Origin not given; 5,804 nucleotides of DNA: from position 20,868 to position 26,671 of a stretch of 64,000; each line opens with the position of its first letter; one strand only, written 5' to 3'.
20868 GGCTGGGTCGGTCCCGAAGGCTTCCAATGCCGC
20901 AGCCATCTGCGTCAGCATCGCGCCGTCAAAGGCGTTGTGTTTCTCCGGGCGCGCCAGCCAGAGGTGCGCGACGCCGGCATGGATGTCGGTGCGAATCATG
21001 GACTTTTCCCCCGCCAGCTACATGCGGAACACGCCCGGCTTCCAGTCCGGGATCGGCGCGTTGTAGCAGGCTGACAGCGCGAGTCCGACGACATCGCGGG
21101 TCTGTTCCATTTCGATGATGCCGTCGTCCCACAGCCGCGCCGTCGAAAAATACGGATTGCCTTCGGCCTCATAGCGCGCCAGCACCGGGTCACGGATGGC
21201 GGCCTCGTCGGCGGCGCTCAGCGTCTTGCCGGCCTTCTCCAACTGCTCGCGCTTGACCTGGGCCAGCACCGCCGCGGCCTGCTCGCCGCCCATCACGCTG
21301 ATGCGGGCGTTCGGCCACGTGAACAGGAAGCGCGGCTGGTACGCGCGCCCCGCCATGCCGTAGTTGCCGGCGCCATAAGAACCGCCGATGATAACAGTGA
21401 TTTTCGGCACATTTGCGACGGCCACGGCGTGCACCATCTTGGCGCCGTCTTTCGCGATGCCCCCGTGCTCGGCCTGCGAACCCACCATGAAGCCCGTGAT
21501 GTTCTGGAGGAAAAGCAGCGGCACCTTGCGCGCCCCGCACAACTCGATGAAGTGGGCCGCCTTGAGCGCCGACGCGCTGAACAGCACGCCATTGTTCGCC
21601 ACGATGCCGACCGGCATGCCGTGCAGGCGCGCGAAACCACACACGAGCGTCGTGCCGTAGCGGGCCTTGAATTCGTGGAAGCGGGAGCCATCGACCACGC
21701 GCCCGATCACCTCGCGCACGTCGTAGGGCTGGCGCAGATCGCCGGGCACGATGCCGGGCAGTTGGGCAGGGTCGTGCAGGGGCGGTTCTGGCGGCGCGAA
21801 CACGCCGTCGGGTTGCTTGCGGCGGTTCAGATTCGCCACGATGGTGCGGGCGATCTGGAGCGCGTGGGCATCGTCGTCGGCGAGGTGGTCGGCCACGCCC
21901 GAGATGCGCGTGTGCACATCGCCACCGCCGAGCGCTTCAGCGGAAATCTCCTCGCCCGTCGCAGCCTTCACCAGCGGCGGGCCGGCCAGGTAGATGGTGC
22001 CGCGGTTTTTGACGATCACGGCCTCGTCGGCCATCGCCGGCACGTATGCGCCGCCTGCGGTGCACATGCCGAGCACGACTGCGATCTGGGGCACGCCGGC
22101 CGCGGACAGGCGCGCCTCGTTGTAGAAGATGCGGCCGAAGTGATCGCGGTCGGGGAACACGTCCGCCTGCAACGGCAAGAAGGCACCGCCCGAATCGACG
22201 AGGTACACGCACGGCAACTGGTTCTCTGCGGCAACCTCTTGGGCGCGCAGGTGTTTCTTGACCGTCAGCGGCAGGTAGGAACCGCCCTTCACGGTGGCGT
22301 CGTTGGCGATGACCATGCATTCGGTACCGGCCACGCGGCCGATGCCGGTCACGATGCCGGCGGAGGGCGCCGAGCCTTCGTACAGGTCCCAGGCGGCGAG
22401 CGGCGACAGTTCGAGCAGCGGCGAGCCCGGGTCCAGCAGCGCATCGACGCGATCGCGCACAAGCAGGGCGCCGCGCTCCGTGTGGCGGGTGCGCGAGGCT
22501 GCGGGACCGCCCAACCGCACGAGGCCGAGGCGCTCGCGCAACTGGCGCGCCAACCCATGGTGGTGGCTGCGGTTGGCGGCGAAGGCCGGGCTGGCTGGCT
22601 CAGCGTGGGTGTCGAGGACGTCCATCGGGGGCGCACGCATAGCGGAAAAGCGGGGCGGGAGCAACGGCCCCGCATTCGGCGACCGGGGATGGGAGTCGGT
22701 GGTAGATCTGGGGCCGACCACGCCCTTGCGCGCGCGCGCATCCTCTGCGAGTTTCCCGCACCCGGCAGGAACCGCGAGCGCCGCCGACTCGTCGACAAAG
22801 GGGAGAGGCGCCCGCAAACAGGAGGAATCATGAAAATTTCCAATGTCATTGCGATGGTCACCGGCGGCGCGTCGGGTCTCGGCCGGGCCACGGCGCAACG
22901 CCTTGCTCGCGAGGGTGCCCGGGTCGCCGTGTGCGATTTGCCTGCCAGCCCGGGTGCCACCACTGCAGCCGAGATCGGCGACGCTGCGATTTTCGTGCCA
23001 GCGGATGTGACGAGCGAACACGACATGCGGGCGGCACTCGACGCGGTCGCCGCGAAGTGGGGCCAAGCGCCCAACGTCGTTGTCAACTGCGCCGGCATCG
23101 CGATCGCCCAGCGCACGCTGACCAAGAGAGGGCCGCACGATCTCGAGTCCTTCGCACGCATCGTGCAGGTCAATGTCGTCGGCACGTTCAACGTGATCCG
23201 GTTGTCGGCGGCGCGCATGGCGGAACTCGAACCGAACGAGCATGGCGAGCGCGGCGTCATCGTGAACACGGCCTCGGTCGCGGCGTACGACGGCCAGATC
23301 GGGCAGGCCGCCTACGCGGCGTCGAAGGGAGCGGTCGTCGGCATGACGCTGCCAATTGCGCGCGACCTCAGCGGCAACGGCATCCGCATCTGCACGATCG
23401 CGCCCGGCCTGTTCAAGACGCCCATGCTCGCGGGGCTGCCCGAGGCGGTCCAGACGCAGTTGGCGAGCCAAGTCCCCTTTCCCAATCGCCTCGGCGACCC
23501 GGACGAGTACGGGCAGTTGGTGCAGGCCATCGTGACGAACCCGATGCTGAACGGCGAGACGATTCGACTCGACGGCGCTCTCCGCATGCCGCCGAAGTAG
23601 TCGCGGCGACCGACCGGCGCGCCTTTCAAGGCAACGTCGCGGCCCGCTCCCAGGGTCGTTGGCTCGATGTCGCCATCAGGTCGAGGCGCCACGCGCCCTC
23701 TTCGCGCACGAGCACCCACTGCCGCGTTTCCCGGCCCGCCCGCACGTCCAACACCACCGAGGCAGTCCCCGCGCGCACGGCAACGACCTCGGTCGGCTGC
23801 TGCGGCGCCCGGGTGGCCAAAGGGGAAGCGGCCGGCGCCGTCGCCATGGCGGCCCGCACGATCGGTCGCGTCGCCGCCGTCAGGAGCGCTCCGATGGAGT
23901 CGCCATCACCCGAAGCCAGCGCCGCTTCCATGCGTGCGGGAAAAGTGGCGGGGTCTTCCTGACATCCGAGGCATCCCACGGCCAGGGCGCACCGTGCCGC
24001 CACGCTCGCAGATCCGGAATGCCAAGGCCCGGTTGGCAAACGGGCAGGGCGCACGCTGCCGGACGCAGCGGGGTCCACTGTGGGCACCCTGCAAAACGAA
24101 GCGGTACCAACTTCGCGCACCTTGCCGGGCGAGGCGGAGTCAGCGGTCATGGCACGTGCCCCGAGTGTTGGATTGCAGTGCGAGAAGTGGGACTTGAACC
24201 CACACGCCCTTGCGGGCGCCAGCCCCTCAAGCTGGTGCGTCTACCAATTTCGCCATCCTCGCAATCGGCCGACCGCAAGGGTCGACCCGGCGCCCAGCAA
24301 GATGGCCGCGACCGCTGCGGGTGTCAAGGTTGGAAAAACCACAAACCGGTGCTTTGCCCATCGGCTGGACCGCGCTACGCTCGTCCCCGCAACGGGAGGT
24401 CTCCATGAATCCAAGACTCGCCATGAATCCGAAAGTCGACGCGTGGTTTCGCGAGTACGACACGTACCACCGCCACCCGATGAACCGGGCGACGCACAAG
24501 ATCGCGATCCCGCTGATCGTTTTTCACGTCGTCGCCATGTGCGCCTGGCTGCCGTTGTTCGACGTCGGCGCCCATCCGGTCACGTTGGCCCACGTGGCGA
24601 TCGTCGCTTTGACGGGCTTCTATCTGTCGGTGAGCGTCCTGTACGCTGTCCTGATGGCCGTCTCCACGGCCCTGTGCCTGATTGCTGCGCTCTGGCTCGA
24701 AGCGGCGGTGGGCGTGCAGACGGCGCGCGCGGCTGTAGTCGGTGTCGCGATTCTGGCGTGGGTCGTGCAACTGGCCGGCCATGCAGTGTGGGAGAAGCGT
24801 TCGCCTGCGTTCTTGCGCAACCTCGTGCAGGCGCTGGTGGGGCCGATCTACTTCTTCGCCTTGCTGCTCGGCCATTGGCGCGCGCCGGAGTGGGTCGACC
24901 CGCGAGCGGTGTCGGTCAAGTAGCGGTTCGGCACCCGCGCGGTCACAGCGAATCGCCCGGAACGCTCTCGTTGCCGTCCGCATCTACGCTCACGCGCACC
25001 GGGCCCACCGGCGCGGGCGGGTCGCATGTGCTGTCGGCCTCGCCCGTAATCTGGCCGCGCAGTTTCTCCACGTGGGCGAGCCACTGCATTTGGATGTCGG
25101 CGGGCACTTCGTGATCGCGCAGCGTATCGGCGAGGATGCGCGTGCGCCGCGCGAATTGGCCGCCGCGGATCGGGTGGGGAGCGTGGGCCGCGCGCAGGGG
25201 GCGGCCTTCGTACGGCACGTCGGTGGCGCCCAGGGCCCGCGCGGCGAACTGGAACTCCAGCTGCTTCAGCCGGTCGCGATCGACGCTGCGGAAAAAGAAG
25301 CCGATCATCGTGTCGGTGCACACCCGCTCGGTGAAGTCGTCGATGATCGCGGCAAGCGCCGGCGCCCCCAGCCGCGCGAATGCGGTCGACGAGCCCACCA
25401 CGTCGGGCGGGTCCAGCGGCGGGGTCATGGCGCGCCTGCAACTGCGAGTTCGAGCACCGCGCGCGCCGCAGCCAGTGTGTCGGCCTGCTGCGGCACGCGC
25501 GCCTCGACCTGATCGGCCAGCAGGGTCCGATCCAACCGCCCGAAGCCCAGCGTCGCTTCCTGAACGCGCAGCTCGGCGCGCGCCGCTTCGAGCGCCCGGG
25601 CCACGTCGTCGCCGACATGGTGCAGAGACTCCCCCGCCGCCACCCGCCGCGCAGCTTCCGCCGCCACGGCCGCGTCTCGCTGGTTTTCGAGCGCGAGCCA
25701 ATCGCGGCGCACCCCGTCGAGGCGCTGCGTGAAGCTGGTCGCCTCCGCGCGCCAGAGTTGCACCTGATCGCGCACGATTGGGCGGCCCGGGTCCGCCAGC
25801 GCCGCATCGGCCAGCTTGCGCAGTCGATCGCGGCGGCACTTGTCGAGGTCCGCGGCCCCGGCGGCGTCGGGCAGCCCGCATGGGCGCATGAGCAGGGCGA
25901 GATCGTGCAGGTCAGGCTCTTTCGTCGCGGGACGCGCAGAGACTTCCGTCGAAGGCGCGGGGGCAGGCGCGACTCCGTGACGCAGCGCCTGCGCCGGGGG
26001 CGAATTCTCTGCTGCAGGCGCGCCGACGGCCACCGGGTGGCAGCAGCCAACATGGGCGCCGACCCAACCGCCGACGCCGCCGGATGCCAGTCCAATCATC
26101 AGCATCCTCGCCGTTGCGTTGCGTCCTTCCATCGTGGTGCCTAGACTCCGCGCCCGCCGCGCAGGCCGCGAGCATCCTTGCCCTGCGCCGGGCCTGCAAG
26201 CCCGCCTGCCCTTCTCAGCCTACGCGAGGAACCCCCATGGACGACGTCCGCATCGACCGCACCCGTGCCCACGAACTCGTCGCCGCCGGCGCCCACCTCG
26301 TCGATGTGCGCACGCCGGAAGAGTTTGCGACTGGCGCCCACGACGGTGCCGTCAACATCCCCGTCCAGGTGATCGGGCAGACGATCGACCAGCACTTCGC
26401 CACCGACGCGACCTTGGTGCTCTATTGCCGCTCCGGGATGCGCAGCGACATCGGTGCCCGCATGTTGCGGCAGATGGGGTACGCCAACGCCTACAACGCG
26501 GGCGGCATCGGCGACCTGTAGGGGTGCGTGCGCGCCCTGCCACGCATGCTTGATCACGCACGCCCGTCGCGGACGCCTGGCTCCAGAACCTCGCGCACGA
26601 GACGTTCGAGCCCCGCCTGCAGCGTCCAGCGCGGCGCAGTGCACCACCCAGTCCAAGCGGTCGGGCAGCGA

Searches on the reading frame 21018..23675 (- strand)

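Call 62: search_protein_families(library=pfam, proteins=[window:21018-23675:-], max_evalue=0.001)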
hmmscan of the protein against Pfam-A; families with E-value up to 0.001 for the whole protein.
window:21018-23675:- (885 aa): 3 families
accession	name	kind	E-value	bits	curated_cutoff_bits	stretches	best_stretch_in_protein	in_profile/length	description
PF01039.27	Carboxyl_trans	-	1.2e-152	509.5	22.3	1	398-875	2-483/493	Carboxyl transferase domain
PF03255.19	ACCA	-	8.8e-13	48.5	23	2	440-557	93-215/310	Acetyl co-enzyme A carboxylase carboxyltransferase-like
PF06833.16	MdcE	-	0.00011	22.5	32.7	0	706-817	15-126/196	Malonate decarboxylase gamma subunit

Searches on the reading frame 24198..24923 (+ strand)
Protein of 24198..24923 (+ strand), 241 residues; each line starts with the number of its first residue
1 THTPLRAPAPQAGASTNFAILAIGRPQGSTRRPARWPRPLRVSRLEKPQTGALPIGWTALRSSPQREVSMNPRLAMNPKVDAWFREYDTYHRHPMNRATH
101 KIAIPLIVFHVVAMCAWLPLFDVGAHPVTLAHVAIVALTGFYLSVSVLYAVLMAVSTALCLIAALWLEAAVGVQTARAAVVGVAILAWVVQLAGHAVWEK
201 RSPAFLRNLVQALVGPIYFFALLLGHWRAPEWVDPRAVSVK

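Call 62: search_protein_families(library=pfam, proteins=[window:24198-24923:+], max_evalue=0.001)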
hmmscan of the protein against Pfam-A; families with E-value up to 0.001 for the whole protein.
window:24198-24923:+ (241 aa): 1 family
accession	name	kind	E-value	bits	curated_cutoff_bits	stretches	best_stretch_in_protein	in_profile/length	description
PF06127.16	Mpo1-like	-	1.7e-14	54.1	24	1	81-224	5-91/95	2-hydroxy-palmitic acid dioxygenase Mpo1-like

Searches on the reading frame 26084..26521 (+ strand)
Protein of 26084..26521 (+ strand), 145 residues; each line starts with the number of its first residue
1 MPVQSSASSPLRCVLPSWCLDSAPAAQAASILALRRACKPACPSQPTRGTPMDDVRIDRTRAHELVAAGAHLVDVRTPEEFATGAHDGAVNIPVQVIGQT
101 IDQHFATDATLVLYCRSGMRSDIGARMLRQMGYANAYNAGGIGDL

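Call 87: search_protein_families(library=pfam, proteins=[window:26084-26521:+], max_evalue=0.001)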
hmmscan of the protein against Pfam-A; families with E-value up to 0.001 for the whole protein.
window:26084-26521:+ (145 aa): 1 family
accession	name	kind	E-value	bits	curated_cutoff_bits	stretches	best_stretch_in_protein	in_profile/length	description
PF00581.25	Rhodanese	-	8.6e-13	49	22.2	1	62-138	5-91/102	Rhodanese-like domain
